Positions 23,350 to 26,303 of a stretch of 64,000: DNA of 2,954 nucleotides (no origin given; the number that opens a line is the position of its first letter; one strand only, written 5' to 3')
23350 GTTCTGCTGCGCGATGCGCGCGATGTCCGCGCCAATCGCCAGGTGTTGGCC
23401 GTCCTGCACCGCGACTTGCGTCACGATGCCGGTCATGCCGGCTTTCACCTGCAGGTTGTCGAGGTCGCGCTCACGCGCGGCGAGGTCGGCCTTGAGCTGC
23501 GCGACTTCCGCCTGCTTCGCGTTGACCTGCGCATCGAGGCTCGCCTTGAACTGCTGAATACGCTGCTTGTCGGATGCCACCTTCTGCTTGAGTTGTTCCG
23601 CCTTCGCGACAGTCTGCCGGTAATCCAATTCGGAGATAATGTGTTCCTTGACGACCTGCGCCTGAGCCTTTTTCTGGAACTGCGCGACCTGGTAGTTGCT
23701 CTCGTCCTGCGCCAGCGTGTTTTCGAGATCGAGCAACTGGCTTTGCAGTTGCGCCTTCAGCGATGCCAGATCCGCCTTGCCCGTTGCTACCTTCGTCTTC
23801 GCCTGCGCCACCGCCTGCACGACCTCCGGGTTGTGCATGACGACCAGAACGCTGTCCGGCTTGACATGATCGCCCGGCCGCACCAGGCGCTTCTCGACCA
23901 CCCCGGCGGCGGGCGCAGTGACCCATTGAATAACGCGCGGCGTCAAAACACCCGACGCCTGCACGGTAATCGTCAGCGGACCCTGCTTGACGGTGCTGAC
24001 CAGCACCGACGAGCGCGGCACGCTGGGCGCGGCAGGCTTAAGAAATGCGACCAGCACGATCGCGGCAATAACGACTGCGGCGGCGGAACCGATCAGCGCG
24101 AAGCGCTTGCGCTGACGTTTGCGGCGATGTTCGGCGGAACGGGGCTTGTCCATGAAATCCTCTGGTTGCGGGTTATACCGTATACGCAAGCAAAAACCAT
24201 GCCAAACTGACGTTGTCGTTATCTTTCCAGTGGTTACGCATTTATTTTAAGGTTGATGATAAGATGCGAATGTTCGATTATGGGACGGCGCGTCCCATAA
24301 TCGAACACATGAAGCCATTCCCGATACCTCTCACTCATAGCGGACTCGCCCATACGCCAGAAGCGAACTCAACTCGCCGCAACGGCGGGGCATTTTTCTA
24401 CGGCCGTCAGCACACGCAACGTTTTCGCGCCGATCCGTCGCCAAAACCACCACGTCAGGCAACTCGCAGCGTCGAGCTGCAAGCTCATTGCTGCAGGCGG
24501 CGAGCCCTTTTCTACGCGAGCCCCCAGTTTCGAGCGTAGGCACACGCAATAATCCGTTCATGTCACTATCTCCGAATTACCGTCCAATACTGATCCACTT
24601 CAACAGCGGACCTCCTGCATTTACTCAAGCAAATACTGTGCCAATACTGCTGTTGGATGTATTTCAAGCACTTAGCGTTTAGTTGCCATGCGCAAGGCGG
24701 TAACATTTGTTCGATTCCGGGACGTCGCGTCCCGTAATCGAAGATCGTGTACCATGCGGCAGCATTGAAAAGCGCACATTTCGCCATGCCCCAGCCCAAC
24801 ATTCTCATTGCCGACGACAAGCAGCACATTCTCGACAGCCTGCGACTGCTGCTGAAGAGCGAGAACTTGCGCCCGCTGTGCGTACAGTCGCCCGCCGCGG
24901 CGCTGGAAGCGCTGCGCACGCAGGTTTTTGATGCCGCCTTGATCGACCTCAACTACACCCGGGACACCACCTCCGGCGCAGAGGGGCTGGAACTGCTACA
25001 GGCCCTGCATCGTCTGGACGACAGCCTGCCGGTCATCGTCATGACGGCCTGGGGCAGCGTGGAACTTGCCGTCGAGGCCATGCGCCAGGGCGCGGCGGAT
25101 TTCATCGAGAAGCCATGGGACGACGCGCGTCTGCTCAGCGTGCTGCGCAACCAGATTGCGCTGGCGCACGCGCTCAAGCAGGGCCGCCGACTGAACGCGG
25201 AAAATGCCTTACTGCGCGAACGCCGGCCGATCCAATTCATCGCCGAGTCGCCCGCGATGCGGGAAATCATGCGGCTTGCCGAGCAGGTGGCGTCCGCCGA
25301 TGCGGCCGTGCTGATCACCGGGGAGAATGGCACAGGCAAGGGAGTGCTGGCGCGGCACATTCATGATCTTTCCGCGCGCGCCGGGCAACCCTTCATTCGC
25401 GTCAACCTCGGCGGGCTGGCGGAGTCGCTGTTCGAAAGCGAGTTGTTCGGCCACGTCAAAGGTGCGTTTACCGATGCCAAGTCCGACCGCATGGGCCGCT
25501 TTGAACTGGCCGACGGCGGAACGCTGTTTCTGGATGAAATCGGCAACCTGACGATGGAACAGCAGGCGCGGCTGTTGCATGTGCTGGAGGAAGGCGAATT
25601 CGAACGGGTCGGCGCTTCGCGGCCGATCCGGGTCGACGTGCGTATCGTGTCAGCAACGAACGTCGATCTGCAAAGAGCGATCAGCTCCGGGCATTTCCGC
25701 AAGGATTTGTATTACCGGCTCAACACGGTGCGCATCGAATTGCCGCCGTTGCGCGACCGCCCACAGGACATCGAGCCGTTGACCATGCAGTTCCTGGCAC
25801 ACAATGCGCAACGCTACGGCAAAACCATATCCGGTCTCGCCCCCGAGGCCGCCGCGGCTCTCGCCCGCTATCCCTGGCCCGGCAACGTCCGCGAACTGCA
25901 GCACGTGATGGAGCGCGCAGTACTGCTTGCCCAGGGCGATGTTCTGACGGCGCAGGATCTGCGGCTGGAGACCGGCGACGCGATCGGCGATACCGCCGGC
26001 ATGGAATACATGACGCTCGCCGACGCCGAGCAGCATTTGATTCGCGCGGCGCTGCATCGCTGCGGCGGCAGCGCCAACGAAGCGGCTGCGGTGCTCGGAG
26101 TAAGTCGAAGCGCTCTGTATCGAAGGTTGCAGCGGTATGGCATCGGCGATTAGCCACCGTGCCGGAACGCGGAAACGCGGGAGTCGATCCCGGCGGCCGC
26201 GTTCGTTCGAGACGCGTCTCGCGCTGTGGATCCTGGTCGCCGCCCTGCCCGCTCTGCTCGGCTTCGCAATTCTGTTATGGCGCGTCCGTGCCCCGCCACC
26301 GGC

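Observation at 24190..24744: Duplicated regulatory module: two near-identical sigma-54 promoters, each with its own 17-N3-17 palindromic enhancer at the same spacing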

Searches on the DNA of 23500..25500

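Call 6: search_rna_families(source=window, start=23500, end=25500, threshold=evalue, max_evalue=1)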
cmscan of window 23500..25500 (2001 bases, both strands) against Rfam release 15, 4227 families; matches with E-value up to 1: 2.
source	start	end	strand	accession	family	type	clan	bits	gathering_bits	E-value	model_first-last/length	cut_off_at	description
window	25181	25258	-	RF02646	Cis8_sRNA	Gene; sRNA;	-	24.1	58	0.19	1-128/128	no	Ruegeria cis8 sRNA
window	23974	24025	-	RF01988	SECIS_2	Cis-reg;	-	21.1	70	0.55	1-55/55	no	Selenocysteine insertion sequence 2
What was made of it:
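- There is no Rfam match (call 6).
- Tried and rejected: Rfam scan of 23500-25500 at E <= 1 gave only two chance-level hits (call 6).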

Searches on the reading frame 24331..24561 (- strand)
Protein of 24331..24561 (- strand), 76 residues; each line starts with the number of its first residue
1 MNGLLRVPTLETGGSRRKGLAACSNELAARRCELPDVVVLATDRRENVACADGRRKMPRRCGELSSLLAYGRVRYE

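Call 7: search_protein_families(library=pfam, proteins=[window:24331-24561:-], max_evalue=0.001)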
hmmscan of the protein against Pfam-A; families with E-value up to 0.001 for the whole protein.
window:24331-24561:- (76 aa): 0 families

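Call 18: find_homologous_proteins(query=window:24334-24561:-, max_evalue=0.01)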
Query seq(76 aa): 3 candidates shared short words with the query, none scored E <= 0.01.
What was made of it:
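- Tried and rejected: Word-indexed homology search for the small protein found nothing (call 18).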

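Call 19: search_protein_families(library=ncbifam, proteins=[window:24331-24561:-], max_evalue=0.00001)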
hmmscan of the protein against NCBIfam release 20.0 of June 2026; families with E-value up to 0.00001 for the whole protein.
window:24331-24561:- (76 aa): 0 families

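Call 46: predict_structure(protein=window:24334-24561:-)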
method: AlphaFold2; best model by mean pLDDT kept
length: 76 residues; sequences in the alignment: 1
mean_pLDDT: 40.4   pTM: 0.26
mean pLDDT of the five models: 40.4, 40.3, 39.6, 38.6, 36.6
residues with pLDDT >= 90: 0; 70-90: 0; 50-70: 7; < 50: 69
segments of 3 or more residues with pLDDT < 50: 1-26, 34-49, 51-76
pLDDT, mean of each block of 10 residues (from residue 1): 35 38 46 49 45 42 33 33
secondary structure, 60 per line:
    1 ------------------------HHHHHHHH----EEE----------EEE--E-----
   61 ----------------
elements in order: H25-32 E37-39 E50-52
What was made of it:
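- The AF2 model has pLDDT 40 (call 46).
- Tried and rejected: The single-sequence AlphaFold2 model of the small protein had pLDDT 40 and was not used (call 46).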

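Call 47: search_protein_representatives(protein=window:24331-24561:-)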
Query: 76 residues. Proteins with E-value up to 0.001 (for the whole library): 4; up to 1e-10: 1; up to 1e-30: 0. The best 4 are listed.
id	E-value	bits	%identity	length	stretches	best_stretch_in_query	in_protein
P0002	2.5e-22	94.4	62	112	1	1-76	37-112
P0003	9.4e-08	48.2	50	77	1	1-74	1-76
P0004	1.9e-05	40.9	50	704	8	28-53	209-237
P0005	6.5e-05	39.2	57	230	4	51-66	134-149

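Call 51: find_encoding_contigs(protein=P0003, flank=5000, max_places=6)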
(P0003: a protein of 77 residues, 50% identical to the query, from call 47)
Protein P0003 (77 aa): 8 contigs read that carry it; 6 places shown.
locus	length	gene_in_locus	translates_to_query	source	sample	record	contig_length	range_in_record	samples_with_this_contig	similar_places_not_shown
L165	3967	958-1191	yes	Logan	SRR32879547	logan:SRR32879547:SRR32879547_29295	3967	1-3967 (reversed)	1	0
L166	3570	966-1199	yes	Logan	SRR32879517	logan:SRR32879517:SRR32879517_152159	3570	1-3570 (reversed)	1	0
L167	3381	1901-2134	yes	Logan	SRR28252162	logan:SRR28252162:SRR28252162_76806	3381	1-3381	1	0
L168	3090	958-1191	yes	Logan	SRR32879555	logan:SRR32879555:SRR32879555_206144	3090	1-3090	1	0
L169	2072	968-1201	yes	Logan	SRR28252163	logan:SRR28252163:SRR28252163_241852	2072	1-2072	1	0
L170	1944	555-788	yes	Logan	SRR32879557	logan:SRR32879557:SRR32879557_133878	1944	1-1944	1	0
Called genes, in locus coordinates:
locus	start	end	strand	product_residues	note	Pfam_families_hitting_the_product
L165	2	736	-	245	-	?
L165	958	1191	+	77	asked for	-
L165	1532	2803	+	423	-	PF25919:BSH_CusB (faint), PF25984:BSH_YknX (faint)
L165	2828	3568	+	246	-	PF00005:ABC_tran, PF13304:AAA_21 (faint)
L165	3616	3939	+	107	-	-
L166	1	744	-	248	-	?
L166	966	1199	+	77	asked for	-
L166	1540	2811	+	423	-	PF25919:BSH_CusB (faint), PF25984:BSH_YknX (faint)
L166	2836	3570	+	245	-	?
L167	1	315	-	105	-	?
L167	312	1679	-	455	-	PF00072:Response_reg, PF00158:Sigma54_activat, PF14532:Sigma54_activ_2, PF00004:AAA (weak), PF07728:AAA_5 (faint), PF25601:AAA_lid_14, PF02954:HTH_8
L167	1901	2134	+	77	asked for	-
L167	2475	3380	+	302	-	?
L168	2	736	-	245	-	?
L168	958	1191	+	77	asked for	-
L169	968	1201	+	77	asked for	-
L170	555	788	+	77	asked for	-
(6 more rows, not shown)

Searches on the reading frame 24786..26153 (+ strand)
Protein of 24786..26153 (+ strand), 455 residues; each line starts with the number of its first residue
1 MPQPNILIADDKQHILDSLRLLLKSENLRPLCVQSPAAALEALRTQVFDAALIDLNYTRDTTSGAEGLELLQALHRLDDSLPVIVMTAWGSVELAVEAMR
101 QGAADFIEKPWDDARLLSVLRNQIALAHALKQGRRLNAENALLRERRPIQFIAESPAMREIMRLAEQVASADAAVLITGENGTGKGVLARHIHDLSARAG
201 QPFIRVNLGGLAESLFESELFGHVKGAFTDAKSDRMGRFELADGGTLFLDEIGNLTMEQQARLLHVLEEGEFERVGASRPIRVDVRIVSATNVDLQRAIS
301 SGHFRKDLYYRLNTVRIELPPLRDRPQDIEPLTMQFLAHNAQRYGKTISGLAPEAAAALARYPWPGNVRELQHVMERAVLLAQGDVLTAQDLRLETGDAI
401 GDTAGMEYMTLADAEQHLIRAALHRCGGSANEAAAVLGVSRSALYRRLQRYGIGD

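Call 7: search_protein_families(library=pfam, proteins=[window:24786-26153:+], max_evalue=0.001)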
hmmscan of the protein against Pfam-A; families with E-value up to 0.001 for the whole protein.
window:24786-26153:+ (455 aa): 14 families
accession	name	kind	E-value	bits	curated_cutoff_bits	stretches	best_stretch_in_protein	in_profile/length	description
PF00158.32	Sigma54_activat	-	2.3e-68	229.6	20.2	1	152-318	2-168/168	Sigma-54 interaction domain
PF25601.1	AAA_lid_14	-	4.2e-24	84.6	27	1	323-395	1-73/87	AAA+ ATPase lid domain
PF14532.12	Sigma54_activ_2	-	3e-21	76.6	25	1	152-322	1-138/138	Sigma-54 interaction domain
PF00072.30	Response_reg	-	5.1e-21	75.4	30.2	1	6-120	1-110/111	Response regulator receiver domain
PF02954.25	HTH_8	-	3.3e-12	46.4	22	1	410-451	1-42/42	Bacterial regulatory protein, Fis family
PF00004.35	AAA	-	1.3e-06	29.3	21.2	1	175-292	1-109/131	ATPase family associated with various cellular activities (AAA)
PF07728.20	AAA_5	-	1.2e-05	25.8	22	1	175-292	2-122/139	AAA domain (dynein-related subfamily)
PF18024.7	HTH_50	-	4e-05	23.7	27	1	411-453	8-49/50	Helix-turn-helix domain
PF13384.12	HTH_23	-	0.00015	21.9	24.6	1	421-451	10-41/50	Homeodomain-like domain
PF13518.12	HTH_28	-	0.00017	22.1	25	1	418-452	5-37/52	Helix-turn-helix domain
PF13191.12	AAA_16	-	0.00031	21.7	32.6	1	158-267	9-120/167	AAA ATPase domain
PF13556.12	HTH_30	-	0.00034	20.8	27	1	423-450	8-35/59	PucR C-terminal helix-turn-helix domain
PF13604.12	AAA_30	-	0.00054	20.2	27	0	166-269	11-114/191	AAA domain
PF01078.27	Mg_chelatase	-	0.00084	19.2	20.3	0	234-292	97-157/207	Magnesium chelatase, subunit ChlI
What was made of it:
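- Checked: The adjacent gene (24786-26153, +) is REC + sigma-54 AAA+ + HTH_8 (call 7).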

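Call 10: find_related_loci(query=window:24786-26153:+, collection=genome_contigs, flank=6000)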
Query window:24786-26153:+ (455 aa) in genome_contigs; peptide patterns used: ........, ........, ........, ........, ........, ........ (x = any residue, [..] = any of these).
599 stretches matched a pattern (row limit reached: there are more); 549 encode a relative of the query (tblastn E <= 1e-3); the best 80 are kept; 80 distinct loci.
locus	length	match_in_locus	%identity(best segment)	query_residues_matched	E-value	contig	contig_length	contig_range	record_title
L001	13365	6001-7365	95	1-455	0e+0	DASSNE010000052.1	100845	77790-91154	MAG TPA_asm: Gammaproteobacteria bacterium isolate SMAG_U1217 k141_1606723, whole genome shotgun sequence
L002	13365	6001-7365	95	1-455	0e+0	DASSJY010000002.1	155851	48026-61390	MAG TPA_asm: Gammaproteobacteria bacterium isolate SMAG_U1127 k141_472701, whole genome shotgun sequence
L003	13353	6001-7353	81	1-453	0e+0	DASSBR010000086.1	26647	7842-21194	MAG TPA_asm: Gammaproteobacteria bacterium isolate SMAG_U900 k141_617010, whole genome shotgun sequence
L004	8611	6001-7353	77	1-453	0e+0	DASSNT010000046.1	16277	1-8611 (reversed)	MAG TPA_asm: Gammaproteobacteria bacterium isolate SMAG_U1233 k141_1555320, whole genome shotgun sequence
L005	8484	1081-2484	59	1-453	8e-173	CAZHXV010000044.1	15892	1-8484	MAG TPA_asm: uncultured Aquimonas sp. isolate SRP344714_co1_123 genome assembly, contig: NODE_6801_length_15892_cov_4.86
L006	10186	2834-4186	60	1-453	6e-172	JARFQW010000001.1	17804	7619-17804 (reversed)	MAG: Gammaproteobacteria bacterium isolate MAG_Ve_Sed_34 k141_3578018, whole genome shotgun sequence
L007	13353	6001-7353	60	2-453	3e-171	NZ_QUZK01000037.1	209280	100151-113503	Wenzhouxiangella sediminis strain XDB06 249, whole genome shotgun sequence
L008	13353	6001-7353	60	3-453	1e-170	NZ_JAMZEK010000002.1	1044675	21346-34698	Dyella lutea strain Sa contig2, whole genome shotgun sequence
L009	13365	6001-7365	58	1-453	2e-170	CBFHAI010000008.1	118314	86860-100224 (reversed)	MAG TPA_asm: uncultured Chiayiivirga sp. isolate SRR29654716_binner13_Refined_29 genome assembly, contig: ERZ27252549.18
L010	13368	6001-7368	59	1-454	4e-170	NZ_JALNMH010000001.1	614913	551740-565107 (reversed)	Pseudomarimonas salicorniae strain CAU 1642 contig1, whole genome shotgun sequence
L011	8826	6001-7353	60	3-455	3e-169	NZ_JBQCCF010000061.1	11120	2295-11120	MAG: Dyella sp. isolate bin004 k141_490662, whole genome shotgun sequence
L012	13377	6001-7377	57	1-453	4e-169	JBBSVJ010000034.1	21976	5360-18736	MAG: Lysobacterales bacterium isolate SVL2_sbin.7 SVL2_sbin.7_k141_720482_length_21976_cov_11.3842, whole genome shotgun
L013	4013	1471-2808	60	4-450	3e-175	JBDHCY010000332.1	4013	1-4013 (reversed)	MAG: Gemmatimonadota bacterium isolate M8-32_Bin_138 M8-32_Bin_138_scaffold_122376, whole genome shotgun sequence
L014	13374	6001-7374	58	1-453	8e-169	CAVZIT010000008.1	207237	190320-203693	MAG: uncultured Gammaproteobacteria bacterium isolate MFD02416.bin.1.84 genome assembly, contig: contig_72406, whole gen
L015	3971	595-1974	57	1-453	4e-175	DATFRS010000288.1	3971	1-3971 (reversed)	MAG TPA_asm: Rhodanobacteraceae bacterium isolate SMAG_U9364 k141_2420003, whole genome shotgun sequence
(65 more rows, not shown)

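Call 19: search_protein_families(library=ncbifam, proteins=[window:24786-26153:+], max_evalue=0.00001)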
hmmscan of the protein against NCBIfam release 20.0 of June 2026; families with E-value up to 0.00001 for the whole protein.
window:24786-26153:+ (455 aa): 59 families (the best 25 are shown)
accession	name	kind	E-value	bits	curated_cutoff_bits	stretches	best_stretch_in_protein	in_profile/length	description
NF008469.0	PRK11361.1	equivalog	3.3e-114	382.1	714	1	5-453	6-456/461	acetoacetate metabolism transcriptional regulator AtoC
TIGR01818.1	ntrC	equivalog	3.3e-110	369.1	558.6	1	6-395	1-380/463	nitrogen regulation protein NR(I)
TIGR02915.1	PEP_resp_reg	equivalog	1.6e-108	363.4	502.6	1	6-453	1-444/445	PEP-CTERM-box response regulator transcription factor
NF007689.0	PRK10365.1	equivalog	1.9e-104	349.9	760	1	5-450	7-441/441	sigma-54-dependent response regulator transcription factor ZraR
NF041946.1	LuxO_transreg_Vib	equivalog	5.1e-103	345.3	800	1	27-391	20-375/463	quorum-sensing sigma-54 dependent transcriptional regulator LuxO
TIGR01817.1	nifA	equivalog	6.5e-99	332.1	528.85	1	140-403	187-449/534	nif-specific transcriptional activator NifA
NF051870.1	NAssimRespRegNtrX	equivalog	1.4e-98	330.8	600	1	5-453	3-452/452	nitrogen assimilation response regulator NtrX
NF008176.1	PRK10923.1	equivalog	1.9e-96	323.5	620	1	3-396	3-385/469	nitrogen regulation protein NR(I)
NF050807.1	TransRegFlbDCaul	equivalog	3.6e-96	322.8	750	1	69-451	59-438/454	sigma-54-dependent transcriptional regulator FlbD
NF049963.1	RespRegFlgRCampy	domain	1.8e-95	320.4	750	1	5-452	2-428/429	fla regulon two-component system response regulator FlgR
NF038308.1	RNA_repair_RtcR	equivalog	3.4e-94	316.6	650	1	4-449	29-514/530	RNA repair transcriptional activator RtcR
NF003451.0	PRK05022.1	equivalog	1e-92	311.5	476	1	134-453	172-510/512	nitric oxide reductase transcriptional regulator NorR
NF041552.1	TF_PrdR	equivalog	1.3e-92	311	795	1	149-452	267-577/577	sigma-54 dependent transcriptional regulator PrdR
NF011695.0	PRK15115.1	equivalog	2.3e-89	300.2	763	1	5-452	8-437/445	two-component system response regulator GlrR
TIGR02329.1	propionate_PrpR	equivalog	2.5e-86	290.4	499.2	1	132-449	193-525/526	propionate catabolism operon regulatory protein PrpR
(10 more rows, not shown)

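Call 20: find_related_loci(query=window:24786-26153:+, collection=metagenome_contigs, flank=3000)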
Query window:24786-26153:+ (455 aa) in metagenome_contigs; peptide patterns used: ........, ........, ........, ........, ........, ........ (x = any residue, [..] = any of these).
600 stretches matched a pattern (row limit reached: there are more); 543 encode a relative of the query (tblastn E <= 1e-3); the best 80 are kept; 80 distinct loci.
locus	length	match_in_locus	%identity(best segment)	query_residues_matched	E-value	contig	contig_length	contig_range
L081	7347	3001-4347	60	5-454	1e-172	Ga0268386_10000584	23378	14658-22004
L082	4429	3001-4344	59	6-453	1e-172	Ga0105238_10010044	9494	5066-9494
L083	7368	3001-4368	59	1-453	1e-170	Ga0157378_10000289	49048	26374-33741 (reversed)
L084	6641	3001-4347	58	3-454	4e-170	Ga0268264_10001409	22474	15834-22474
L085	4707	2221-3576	59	1-453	4e-174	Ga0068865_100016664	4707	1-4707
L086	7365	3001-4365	58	4-453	1e-169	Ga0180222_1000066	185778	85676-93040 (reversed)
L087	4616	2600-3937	60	6-453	5e-174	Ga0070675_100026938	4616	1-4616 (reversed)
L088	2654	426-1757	60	6-453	7e-180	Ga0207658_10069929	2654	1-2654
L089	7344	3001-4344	60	3-453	4e-168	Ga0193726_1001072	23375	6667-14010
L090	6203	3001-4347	58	3-454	3e-168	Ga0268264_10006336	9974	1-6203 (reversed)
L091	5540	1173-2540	57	3-453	4e-170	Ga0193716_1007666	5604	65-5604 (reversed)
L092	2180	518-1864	59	3-454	0e+0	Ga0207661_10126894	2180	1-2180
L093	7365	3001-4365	59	1-455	2e-167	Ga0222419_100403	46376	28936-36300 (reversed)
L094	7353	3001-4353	59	4-455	3e-167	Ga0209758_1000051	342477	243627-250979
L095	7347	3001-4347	60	3-453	3e-167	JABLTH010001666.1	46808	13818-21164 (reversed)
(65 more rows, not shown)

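Call 62: search_solved_structures(query=window:24786-26153:+, max_evalue=1e-40)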
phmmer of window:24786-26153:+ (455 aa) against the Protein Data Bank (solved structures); distinct sequences matched with E-value up to 1e-40: 35.
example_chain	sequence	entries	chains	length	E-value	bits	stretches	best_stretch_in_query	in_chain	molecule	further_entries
4l4u_A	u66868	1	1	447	8.2e-93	315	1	5-453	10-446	Transcriptional regulator (NtrC family)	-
1ny5_A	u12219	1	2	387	3.8e-89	302.9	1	5-389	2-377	transcriptional regulator (NtrC family)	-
1ojl_A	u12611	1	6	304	2.9e-81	276.9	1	151-450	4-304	TRANSCRIPTIONAL REGULATORY PROTEIN ZRAR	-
3dzd_A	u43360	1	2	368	2.8e-80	273.7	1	6-387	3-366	Transcriptional regulator (NtrC family)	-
4ly6_A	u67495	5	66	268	8.7e-78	265.5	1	136-389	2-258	Transcriptional regulator (NtrC family)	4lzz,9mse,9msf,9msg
1ny6_A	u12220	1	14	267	1.4e-77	264.8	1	138-389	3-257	transcriptional regulator (NtrC family)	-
3m0e_A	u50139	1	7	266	1.3e-76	261.6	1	139-389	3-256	Transcriptional regulator (NtrC family)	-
5ep0_A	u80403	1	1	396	2.9e-72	247.3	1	3-386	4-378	Putative repressor protein luxO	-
9qq6_C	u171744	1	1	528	7e-71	242.7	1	126-450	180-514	Nif-specific regulatory protein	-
8p53_C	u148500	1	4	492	3e-70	240.6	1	65-384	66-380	Transcriptional regulator FleQ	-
8pb9_D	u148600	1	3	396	7.7e-68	232.7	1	65-383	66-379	Transcriptional regulator FleQ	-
5m7n_A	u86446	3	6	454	2.2e-67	231.2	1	5-453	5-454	Nitrogen assimilation regulatory protein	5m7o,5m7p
6iy8_A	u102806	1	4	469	3e-67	230.8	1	111-383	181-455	Positive regulator CapR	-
5exx_A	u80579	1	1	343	1.6e-66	228.4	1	151-385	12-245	Transcriptional regulator FleQ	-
6jdi_A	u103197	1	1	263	4e-66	227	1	152-384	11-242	Nitrogen assimilation regulatory protein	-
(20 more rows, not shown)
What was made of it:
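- On Bacterial enhancer-binding protein, group I (NtrC type): Call 62 (NtrC4/NtrC1/ZraR are the best solved matches).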
